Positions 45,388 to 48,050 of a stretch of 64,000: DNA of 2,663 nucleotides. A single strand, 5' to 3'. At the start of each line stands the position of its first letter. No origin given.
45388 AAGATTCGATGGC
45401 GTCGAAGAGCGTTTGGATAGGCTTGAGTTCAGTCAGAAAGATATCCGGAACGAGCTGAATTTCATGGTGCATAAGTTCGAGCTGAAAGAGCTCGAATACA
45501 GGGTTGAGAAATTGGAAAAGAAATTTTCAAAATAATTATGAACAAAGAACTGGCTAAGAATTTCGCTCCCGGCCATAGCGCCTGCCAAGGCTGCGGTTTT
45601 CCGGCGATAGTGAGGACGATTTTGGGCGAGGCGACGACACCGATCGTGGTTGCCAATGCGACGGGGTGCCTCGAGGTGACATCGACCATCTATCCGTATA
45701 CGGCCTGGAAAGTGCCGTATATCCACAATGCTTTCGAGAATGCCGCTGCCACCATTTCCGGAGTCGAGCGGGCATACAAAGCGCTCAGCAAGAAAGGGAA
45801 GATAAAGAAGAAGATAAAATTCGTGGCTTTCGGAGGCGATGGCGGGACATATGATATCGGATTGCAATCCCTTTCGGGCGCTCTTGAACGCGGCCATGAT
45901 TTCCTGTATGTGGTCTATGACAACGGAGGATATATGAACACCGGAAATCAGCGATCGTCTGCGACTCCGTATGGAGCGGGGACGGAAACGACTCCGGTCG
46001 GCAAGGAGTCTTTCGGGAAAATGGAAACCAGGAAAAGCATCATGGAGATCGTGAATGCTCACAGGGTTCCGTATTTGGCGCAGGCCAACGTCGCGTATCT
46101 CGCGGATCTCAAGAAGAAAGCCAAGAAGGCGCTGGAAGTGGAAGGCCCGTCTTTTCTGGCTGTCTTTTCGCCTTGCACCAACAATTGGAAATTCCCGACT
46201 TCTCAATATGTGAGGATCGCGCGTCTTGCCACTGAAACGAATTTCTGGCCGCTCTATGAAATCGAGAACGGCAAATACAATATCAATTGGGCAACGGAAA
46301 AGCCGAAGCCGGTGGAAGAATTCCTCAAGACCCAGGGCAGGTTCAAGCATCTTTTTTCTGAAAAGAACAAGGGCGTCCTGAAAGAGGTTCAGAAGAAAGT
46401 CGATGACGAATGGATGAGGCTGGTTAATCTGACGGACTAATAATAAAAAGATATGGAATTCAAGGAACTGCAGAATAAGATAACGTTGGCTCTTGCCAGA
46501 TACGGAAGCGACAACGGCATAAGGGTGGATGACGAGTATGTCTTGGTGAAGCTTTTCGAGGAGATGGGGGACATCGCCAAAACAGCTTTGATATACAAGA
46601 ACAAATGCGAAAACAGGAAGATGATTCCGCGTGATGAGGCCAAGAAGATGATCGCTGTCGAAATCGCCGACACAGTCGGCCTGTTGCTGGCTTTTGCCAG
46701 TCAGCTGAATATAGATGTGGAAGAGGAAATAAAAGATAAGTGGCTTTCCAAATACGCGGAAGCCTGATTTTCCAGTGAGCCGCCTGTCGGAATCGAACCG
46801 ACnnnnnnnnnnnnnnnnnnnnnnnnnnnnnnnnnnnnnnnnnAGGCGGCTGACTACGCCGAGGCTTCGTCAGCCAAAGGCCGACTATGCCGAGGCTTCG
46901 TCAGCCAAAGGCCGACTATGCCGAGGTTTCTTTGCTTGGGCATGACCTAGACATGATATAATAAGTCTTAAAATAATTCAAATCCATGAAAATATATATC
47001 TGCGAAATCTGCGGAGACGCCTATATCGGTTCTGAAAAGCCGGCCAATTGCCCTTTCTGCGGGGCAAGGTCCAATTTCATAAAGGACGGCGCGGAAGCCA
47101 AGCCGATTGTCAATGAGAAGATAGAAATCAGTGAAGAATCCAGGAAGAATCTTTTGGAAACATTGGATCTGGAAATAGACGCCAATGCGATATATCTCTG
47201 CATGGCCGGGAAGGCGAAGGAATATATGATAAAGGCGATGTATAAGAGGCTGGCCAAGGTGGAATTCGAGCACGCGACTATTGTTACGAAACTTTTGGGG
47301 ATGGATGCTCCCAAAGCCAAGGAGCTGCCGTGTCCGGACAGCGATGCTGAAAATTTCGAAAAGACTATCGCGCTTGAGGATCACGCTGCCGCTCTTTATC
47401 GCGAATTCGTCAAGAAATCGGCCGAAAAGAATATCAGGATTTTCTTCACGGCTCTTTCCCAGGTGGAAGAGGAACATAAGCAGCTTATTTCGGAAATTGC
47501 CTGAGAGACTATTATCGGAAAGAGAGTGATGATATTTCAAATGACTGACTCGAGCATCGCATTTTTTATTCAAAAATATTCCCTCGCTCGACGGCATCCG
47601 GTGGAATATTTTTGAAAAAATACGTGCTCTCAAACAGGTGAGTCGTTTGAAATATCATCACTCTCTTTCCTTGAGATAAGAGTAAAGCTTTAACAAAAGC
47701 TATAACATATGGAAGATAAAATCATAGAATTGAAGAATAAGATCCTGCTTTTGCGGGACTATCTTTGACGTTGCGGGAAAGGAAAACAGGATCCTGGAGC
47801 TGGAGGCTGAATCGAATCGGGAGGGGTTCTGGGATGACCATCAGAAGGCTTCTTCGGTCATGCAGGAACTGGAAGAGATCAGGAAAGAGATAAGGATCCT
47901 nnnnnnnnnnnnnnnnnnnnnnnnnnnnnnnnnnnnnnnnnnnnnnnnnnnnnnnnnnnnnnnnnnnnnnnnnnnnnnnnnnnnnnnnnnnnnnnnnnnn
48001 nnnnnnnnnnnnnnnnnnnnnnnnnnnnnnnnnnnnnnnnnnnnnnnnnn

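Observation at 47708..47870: prfB has the canonical CTT TGA C +1 frameshift site, but the downstream RF2 body is in the wrong frame because of an extra G in a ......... run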

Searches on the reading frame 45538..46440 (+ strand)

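Call 50: search_protein_families(library=pfam, proteins=[window:45538-46440:+])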
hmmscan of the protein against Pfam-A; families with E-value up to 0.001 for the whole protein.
window:45538-46440:+ (300 aa): 1 family
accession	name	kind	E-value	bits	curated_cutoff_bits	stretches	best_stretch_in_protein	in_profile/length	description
PF02775.26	TPP_enzyme_C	-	9.9e-20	71.3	21.9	1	42-209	2-151/151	Thiamine pyrophosphate enzyme, C-terminal TPP binding domain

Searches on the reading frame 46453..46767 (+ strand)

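Call 50: search_protein_families(library=pfam, proteins=[window:46453-46767:+])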
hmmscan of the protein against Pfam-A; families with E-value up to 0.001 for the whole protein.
window:46453-46767:+ (104 aa): 1 family
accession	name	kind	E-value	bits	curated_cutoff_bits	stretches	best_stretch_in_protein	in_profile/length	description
PF12643.12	MazG-like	-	0.00093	19.8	27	0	56-99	25-65/85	MazG-like family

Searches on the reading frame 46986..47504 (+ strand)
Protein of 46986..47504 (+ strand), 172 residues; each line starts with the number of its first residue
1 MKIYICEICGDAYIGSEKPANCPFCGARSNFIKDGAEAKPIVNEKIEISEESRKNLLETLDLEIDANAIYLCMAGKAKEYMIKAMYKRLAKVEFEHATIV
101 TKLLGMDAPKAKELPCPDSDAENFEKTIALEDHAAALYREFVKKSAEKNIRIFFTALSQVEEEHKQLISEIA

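Call 50: search_protein_families(library=pfam, proteins=[window:46986-47504:+])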
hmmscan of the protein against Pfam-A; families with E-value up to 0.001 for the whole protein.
window:46986-47504:+ (172 aa): 2 families
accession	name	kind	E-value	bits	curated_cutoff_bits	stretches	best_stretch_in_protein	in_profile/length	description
PF02915.23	Rubrerythrin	-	9.4e-09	36.2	22.8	1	54-105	1-54/137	Rubrerythrin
PF21349.2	RUBY_RBDX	-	5.3e-06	26.2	26.5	1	4-29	1-26/30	Rubrerythrin, rubredoxin-like domain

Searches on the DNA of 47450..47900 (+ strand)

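Call 45: search_rna_families(source=window, start=47450, end=47900, threshold=evalue, max_evalue=10)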
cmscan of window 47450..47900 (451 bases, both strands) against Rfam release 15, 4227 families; matches with E-value up to 10: 8.
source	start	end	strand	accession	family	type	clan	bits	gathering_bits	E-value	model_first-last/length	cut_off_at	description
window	47693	47733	-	RF00539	snoMe28S-Cm788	Gene; snRNA; snoRNA; CD-box;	-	24.4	45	0.54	1-74/74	no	Small nucleolar RNA Me28S-Cm788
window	47686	47712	+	RF01105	SBWMV2_UPD-PKl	Cis-reg;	-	19.7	39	2.7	1-27/27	no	Pseudoknot of upstream pseudoknot domain (UPD) of the 3'UTR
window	47640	47665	-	RF00276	SNORD52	Gene; snRNA; snoRNA; CD-box;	CL00063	16.4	45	0.85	1-67/67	no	Small nucleolar RNA SNORD52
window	47562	47635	+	RF01448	S_pombe_snR93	Gene; snRNA; snoRNA; HACA-box;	-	15.9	45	6.3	1-143/143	no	small nucleolar RNA snR93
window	47518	47753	+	RF04184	BTnc060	Gene; sRNA;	-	15.6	228.9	5.9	1-213/213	no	Bacteroides sRNA BTnc060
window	47552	47631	+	RF03715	mir-977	Gene; miRNA;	-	15.3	109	4.5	1-90/90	no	mir-977 microRNA precursor family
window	47672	47763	+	RF04178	BTnc005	Gene; sRNA;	-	15.2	174.8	0.45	1-205/205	no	Bacteroides sRNA BTnc005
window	47522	47551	+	RF00276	SNORD52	Gene; snRNA; snoRNA; CD-box;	CL00063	15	45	2.1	1-67/67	no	Small nucleolar RNA SNORD52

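Call 56: build_rna_model(alignment_id=A1, structure=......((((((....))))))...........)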
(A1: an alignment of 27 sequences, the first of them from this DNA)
Model R1 built from alignment A1 (27 sequences, 33 columns); structure: as given.
model positions 33; base pairs 6; branch points 0; effective number of sequences 27; information 1.004 bits per position. Calibrated on 0.2 Mb of random sequence (short: E-values are rough).
structure used (alignment columns):
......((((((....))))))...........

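Call 58: search_with_rna_model(model_id=R1, sources=[window, L001, L002, L003, L004, L005, L006, L007, L008, L009, L010, L011, L012, L013, L014, L015, L016, L017, L018, L019, L020, L021, L022, L023, L024, L025, L026, L027, L028, L029, L030, L031, L032, L033, L034, L035, L036, L037, L038, L039, L040, L041, L042, L043, L044, L045, L046, L047, L048, L049, L050, L051, L052, L053, L054, L055, L056, L057, L058, L059, L060, L061, L062, L063, L064, L065, L066, L067, L068, L069, L070, L071, L072, L073, L074, L075, L076, L077, L078, L079, L080, L081, L082, L083, L084, L085, L086, L087, L088, L089, L090, L091, L092, L093, L094, L095, L096, L097, L098, L099], max_evalue=1)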
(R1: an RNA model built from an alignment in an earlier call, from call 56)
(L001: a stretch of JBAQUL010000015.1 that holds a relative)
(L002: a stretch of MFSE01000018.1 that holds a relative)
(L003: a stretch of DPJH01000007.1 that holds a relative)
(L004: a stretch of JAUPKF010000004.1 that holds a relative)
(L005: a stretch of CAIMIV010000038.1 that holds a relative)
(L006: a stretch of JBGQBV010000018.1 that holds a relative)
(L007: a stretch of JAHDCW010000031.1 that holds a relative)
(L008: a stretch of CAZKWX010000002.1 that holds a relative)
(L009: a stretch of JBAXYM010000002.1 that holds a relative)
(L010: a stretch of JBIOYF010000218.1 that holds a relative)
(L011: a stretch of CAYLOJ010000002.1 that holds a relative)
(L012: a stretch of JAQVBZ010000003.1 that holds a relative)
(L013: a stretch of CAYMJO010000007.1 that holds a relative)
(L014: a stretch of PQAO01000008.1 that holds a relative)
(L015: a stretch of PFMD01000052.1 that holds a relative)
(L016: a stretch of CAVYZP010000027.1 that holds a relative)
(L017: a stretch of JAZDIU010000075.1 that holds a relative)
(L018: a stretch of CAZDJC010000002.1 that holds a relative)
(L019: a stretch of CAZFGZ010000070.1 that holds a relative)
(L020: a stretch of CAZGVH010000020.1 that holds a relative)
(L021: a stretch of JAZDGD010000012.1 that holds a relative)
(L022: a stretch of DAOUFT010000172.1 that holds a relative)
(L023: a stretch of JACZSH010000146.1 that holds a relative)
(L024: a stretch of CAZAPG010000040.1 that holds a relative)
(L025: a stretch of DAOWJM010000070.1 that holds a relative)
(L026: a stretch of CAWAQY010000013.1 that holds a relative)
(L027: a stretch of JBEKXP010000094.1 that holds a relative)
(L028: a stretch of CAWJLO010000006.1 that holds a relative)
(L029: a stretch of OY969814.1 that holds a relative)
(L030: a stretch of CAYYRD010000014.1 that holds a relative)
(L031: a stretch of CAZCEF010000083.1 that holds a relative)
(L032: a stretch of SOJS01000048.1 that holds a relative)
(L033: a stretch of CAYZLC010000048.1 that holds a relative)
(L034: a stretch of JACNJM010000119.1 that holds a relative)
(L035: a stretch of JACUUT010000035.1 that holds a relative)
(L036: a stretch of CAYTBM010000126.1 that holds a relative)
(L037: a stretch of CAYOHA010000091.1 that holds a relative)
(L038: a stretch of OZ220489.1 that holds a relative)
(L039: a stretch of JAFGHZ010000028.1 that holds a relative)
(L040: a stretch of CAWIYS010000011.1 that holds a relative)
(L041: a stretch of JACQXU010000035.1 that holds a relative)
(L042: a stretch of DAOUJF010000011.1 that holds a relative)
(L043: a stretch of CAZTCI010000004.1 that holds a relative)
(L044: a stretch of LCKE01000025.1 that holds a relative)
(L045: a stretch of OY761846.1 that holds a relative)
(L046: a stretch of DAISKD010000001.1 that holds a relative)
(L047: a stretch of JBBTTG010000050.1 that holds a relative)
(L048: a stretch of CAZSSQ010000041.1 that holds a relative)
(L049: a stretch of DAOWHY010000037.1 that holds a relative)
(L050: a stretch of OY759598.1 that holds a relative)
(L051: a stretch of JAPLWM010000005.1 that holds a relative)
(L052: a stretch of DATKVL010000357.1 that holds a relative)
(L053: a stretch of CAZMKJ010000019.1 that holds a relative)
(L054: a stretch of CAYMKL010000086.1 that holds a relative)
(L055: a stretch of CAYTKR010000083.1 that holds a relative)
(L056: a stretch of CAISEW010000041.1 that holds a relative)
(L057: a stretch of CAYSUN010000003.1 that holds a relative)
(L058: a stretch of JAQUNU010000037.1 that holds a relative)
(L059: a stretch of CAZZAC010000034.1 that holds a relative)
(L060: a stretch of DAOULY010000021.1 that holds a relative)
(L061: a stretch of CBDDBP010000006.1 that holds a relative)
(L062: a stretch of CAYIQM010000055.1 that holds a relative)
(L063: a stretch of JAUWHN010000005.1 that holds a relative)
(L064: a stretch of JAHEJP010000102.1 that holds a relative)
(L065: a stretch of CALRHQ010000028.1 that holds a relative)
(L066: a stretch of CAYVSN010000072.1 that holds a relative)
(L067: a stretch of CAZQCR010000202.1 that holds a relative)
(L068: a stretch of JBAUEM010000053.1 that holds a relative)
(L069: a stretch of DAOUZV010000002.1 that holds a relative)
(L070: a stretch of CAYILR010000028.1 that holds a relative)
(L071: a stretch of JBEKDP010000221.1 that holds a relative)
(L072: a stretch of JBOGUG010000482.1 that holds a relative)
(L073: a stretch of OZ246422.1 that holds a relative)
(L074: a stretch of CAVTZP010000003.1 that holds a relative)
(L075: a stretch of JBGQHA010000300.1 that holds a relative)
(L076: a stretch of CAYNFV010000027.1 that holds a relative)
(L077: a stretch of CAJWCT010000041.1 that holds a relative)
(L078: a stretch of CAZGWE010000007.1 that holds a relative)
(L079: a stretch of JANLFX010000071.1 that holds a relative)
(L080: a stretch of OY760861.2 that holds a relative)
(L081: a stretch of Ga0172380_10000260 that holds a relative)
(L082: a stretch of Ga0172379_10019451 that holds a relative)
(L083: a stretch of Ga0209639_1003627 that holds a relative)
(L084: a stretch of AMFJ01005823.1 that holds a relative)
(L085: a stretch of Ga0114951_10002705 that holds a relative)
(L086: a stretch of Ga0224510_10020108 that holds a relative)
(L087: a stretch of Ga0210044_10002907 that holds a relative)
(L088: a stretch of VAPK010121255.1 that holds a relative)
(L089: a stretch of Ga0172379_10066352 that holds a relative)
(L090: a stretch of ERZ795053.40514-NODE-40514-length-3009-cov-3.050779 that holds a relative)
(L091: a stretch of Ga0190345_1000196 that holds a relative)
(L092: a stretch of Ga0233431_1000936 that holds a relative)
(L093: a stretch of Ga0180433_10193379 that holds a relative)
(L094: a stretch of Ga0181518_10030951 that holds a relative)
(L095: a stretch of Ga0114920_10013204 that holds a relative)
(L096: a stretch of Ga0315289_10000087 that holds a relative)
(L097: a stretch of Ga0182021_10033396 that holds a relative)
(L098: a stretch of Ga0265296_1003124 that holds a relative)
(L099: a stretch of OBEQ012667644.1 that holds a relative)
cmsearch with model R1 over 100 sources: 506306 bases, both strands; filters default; matches with E-value up to 1: 30.
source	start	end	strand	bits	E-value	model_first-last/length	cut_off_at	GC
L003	1974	2006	+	44.8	1.1e-10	1-33/33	no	0.39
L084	1187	1219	+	44.8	1.1e-10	1-33/33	no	0.39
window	47737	47769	+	44.6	1.3e-10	1-33/33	no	0.42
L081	1474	1506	+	44.2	1.7e-10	1-33/33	no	0.39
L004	1974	2006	+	43.9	2e-10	1-33/33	no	0.45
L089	640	672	+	42.6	5.4e-10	1-33/33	no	0.42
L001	1974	2006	+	42.3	7.1e-10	1-33/33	no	0.48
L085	1474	1506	+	42.2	7.7e-10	1-33/33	no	0.42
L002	1974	2006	+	42.1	8.1e-10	1-33/33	no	0.45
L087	1474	1506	+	41.4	1.3e-09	1-33/33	no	0.45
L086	155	187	+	41.3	1.5e-09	1-33/33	no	0.48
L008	1974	2006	+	40.7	2.3e-09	1-33/33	no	0.42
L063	1702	1734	+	39.9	4.1e-09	1-33/33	no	0.39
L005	1998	2030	+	39.6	5.1e-09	1-33/33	no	0.42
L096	1474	1506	+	39.3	6.3e-09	1-33/33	no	0.39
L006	1974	2006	+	38.9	8.6e-09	1-33/33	no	0.58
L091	1492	1524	+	38.3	1.3e-08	1-33/33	no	0.39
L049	1974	2006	+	37.6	2.3e-08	1-33/33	no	0.55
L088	753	785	+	37.1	3.3e-08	1-33/33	no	0.42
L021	1983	2015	+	36.1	6.8e-08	1-33/33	no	0.48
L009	1998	2030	+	35.2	1.4e-07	1-33/33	no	0.45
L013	1974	2006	+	31.7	1.7e-06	1-33/33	no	0.48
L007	1974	2006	+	30.5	4.4e-06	1-33/33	no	0.45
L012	1974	2006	+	28.9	1.4e-05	1-33/33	no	0.48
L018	1974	2006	+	24.2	0.00045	1-33/33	no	0.42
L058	1983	2015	+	24.1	0.0005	1-33/33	no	0.52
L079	1983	2015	+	19.2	0.018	1-33/33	no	0.52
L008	1014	1046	+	14.8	0.46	1-33/33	no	0.39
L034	1974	2006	+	14.3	0.67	1-33/33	no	0.42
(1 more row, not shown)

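Call 81: search_with_rna_model(model_id=R1, sources=[L161, L162, L163, L164, L165, L166, L167, L168, L169, L170, L171, L172, L100, L101, L102, L103, L104, L105, L106, L107, L108, L109, L110, L111, L112, L113, L114, L115, L116, L117, L118, L119, L120, L121, L122, L123, L124, L125, L126, L127, L128, L129, L130, L131, L132, L133, L134, L135, L136, L137, L138, L139, L140, L141, L142, L143, L144, L145, L146, L147, L148, L149, L150, L151, L152, L153, L154, L155, L156, L157, L158, L159, L160], max_evalue=1)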
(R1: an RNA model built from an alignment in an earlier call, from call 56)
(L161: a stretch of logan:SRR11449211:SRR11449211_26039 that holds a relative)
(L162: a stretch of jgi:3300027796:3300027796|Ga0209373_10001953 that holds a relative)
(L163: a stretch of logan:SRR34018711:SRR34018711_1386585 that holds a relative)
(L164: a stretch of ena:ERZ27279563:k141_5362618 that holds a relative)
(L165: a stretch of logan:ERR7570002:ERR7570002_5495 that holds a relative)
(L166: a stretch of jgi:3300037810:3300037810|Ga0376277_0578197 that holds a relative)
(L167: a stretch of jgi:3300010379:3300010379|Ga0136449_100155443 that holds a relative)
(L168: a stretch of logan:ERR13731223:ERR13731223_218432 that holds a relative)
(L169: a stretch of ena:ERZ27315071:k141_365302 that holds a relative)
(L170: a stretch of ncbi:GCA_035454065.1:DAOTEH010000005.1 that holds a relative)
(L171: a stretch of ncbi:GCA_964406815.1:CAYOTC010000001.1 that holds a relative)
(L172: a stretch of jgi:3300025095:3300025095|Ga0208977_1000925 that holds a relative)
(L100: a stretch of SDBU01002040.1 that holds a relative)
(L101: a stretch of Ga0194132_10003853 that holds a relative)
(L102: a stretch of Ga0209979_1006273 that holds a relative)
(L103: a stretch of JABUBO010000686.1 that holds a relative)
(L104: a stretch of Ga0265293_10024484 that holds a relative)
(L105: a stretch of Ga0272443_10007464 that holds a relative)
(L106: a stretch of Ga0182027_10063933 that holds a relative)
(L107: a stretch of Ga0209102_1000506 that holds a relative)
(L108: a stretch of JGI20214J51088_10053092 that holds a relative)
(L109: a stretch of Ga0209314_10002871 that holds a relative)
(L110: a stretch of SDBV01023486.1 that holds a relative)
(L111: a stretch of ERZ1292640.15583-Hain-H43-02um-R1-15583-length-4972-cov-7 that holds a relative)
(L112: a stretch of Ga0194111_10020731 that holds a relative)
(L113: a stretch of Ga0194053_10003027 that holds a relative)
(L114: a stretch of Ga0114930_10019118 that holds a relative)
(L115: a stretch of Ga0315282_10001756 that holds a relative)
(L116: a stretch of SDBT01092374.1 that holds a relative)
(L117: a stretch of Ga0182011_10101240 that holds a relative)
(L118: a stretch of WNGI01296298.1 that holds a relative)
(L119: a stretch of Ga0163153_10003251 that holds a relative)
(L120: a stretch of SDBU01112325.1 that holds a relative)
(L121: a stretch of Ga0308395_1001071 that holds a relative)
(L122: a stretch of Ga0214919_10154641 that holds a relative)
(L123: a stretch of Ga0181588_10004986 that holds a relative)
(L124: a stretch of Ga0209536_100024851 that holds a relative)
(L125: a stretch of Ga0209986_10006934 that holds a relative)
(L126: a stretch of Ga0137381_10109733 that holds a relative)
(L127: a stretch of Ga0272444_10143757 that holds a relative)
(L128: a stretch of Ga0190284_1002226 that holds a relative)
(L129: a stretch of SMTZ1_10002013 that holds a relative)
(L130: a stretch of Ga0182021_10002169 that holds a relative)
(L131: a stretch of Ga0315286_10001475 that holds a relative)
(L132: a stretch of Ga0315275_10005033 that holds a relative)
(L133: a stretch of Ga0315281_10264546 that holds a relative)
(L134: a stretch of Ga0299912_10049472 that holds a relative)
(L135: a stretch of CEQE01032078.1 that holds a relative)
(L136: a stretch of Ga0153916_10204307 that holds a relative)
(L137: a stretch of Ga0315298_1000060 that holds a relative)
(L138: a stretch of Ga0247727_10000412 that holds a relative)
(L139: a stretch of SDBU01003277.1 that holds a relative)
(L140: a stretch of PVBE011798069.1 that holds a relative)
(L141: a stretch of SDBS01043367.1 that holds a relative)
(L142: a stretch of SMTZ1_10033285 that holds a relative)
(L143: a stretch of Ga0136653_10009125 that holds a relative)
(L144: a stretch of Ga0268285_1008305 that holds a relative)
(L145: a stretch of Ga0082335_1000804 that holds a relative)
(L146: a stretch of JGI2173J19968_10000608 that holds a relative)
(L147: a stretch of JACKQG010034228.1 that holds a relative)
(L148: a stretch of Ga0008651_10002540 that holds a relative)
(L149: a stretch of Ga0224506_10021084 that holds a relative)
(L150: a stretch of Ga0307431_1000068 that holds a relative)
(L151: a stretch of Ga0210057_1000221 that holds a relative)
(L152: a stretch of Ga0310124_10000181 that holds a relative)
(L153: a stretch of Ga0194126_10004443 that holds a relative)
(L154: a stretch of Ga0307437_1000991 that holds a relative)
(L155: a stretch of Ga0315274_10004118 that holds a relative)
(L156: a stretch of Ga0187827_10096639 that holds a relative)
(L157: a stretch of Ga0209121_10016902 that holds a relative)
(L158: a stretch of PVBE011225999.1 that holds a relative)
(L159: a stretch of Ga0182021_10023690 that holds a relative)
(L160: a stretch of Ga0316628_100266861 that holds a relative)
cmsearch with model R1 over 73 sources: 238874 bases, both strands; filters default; matches with E-value up to 1: 17.
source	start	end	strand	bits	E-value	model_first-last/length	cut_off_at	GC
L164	685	717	+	45.7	2.6e-11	1-33/33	no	0.48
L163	155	187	+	44.9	4.8e-11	1-33/33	no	0.48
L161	146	178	+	44.6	6e-11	1-33/33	no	0.42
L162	1378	1410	+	44.6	6e-11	1-33/33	no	0.42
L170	641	673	+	43.8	1e-10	1-33/33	no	0.42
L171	559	591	+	41.4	6.3e-10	1-33/33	no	0.45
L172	568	600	+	41.1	8e-10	1-33/33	no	0.52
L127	677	709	+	36.1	3.3e-08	1-33/33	no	0.48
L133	114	146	+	33.8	1.7e-07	1-33/33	no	0.48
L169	638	669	+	21.3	0.0018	1-33/33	no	0.38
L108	1423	1461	+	15.8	0.11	1-33/33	no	0.49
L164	951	990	+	15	0.19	1-33/33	no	0.3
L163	402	460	+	14.8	0.22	1-33/33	no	0.31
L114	1529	1561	+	14.4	0.29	1-33/33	no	0.55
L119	2425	2463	+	13.5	0.59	1-33/33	no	0.44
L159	1474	1506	+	13.3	0.68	1-33/33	no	0.48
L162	1644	1683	+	13.2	0.71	1-33/33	no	0.35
